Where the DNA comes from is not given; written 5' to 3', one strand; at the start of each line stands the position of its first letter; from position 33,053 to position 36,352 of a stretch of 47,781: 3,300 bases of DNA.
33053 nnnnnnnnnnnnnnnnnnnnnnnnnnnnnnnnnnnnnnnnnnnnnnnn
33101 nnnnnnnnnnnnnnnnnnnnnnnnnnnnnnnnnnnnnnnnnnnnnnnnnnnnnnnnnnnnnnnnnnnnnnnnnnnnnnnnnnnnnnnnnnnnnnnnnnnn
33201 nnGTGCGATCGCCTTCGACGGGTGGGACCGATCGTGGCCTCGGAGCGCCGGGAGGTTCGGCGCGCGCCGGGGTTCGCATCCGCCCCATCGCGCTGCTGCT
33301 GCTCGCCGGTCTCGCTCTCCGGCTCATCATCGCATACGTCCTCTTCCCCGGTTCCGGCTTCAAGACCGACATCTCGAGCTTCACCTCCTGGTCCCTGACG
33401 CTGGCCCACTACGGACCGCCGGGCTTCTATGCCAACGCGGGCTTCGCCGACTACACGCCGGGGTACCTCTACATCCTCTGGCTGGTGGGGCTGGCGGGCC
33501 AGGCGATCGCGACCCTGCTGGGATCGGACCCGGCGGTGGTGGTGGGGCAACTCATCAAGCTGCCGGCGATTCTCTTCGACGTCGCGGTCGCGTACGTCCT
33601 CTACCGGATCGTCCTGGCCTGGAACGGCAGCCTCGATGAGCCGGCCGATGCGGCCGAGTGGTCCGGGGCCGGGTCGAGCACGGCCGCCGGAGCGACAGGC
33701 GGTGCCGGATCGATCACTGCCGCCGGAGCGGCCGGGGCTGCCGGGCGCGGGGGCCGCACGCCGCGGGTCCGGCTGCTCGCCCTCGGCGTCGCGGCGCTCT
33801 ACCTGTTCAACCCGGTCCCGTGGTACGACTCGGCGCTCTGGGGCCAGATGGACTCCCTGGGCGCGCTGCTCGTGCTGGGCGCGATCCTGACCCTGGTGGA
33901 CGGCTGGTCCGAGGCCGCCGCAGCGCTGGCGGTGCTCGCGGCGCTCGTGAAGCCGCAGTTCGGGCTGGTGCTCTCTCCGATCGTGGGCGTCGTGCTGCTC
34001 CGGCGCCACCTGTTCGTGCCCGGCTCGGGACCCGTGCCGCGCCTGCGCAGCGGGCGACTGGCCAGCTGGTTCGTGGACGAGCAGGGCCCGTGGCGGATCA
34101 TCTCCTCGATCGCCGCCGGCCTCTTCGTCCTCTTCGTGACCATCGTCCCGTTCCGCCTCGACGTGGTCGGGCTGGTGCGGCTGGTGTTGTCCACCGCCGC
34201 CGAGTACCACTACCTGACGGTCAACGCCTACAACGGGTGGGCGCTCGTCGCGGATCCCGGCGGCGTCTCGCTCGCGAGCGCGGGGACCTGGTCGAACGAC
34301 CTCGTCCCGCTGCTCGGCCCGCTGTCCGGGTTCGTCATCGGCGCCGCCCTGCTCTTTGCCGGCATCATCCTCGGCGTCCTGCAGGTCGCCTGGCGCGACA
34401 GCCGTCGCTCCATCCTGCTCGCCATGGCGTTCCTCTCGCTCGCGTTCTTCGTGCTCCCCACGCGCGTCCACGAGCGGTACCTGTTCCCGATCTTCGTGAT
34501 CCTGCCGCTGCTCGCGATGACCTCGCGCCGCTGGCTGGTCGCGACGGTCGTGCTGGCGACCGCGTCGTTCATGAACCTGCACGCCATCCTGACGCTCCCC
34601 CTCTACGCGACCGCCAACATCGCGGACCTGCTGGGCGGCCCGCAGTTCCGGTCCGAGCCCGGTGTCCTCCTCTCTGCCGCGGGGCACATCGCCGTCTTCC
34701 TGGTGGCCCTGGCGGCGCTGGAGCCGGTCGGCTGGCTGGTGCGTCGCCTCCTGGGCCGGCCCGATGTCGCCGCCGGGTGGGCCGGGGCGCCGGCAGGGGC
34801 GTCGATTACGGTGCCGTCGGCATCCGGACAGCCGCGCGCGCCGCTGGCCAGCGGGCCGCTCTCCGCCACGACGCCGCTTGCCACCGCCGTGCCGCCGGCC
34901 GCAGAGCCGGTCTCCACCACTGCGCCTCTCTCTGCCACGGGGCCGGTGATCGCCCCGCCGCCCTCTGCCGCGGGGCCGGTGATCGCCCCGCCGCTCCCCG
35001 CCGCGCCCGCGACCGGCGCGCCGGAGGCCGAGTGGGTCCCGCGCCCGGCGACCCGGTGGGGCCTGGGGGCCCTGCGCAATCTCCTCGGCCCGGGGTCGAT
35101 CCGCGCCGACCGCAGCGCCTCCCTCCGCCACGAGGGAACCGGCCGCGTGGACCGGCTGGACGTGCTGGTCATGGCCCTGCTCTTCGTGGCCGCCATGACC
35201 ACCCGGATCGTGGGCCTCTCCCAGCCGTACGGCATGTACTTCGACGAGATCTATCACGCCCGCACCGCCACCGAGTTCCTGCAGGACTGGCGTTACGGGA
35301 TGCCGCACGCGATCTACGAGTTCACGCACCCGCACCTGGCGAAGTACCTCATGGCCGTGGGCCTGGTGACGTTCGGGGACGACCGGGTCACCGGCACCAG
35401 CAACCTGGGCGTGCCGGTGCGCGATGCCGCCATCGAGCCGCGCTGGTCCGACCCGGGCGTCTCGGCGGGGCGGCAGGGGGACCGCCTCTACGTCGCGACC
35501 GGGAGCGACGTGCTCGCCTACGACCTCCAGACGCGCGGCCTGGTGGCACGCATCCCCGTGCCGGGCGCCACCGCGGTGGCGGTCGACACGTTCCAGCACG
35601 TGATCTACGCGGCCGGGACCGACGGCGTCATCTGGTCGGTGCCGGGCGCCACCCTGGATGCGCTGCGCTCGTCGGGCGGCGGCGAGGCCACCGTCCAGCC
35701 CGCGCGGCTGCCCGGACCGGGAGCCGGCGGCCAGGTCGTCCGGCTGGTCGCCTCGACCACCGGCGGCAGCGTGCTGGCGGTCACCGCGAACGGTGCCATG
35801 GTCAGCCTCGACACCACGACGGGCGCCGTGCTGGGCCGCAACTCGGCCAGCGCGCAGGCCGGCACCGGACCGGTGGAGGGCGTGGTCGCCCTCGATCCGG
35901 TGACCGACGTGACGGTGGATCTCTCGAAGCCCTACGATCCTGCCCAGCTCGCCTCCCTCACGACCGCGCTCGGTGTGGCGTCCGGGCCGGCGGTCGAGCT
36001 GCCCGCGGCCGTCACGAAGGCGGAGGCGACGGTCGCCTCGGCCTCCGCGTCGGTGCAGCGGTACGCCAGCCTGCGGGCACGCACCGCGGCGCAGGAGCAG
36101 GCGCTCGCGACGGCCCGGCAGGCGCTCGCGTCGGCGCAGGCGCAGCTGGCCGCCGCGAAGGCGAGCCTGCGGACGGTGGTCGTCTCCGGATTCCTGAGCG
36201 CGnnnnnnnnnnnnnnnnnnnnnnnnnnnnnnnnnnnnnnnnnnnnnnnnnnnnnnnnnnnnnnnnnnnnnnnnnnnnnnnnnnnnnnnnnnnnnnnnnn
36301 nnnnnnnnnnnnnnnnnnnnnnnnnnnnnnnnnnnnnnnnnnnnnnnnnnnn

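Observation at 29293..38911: Divergent cluster of a polyprenyl-phosphate sugar synthase plus three GT-C-type transferases, directly abutting the PIM operon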

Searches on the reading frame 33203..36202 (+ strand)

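Call 11: search_protein_families(library=pfam, proteins=[window:33203-36202:+], max_evalue=10)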
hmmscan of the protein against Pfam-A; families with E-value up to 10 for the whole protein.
window:33203-36202:+ (1000 aa): 3 families
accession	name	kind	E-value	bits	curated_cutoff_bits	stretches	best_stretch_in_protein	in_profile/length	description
PF06728.19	PIG-U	-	1e-06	28.6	24.5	2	117-266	80-193/378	GPI transamidase subunit PIG-U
PF03155.21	Alg6_Alg8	-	0.0011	18.4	25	1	382-463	304-385/482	ALG6, ALG8 glycosyltransferase family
PF13360.13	PQQ_2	-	0.0091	16.1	27.6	1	749-896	25-160/233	Outer membrane protein assembly factor BamB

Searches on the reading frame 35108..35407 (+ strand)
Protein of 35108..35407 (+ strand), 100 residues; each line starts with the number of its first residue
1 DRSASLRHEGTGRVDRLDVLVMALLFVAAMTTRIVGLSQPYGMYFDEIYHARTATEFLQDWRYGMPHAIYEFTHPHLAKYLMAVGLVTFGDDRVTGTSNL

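Call 90: search_protein_families(library=pfam, proteins=[window:35108-35407:+], max_evalue=0.1)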
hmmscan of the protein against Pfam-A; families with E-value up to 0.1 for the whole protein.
seq(100 aa): 1 family
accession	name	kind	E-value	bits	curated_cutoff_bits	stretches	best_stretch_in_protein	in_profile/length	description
PF02366.24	PMT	-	0.071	13.1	22.7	1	24-90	2-61/245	Dolichyl-phosphate-mannose-protein mannosyltransferase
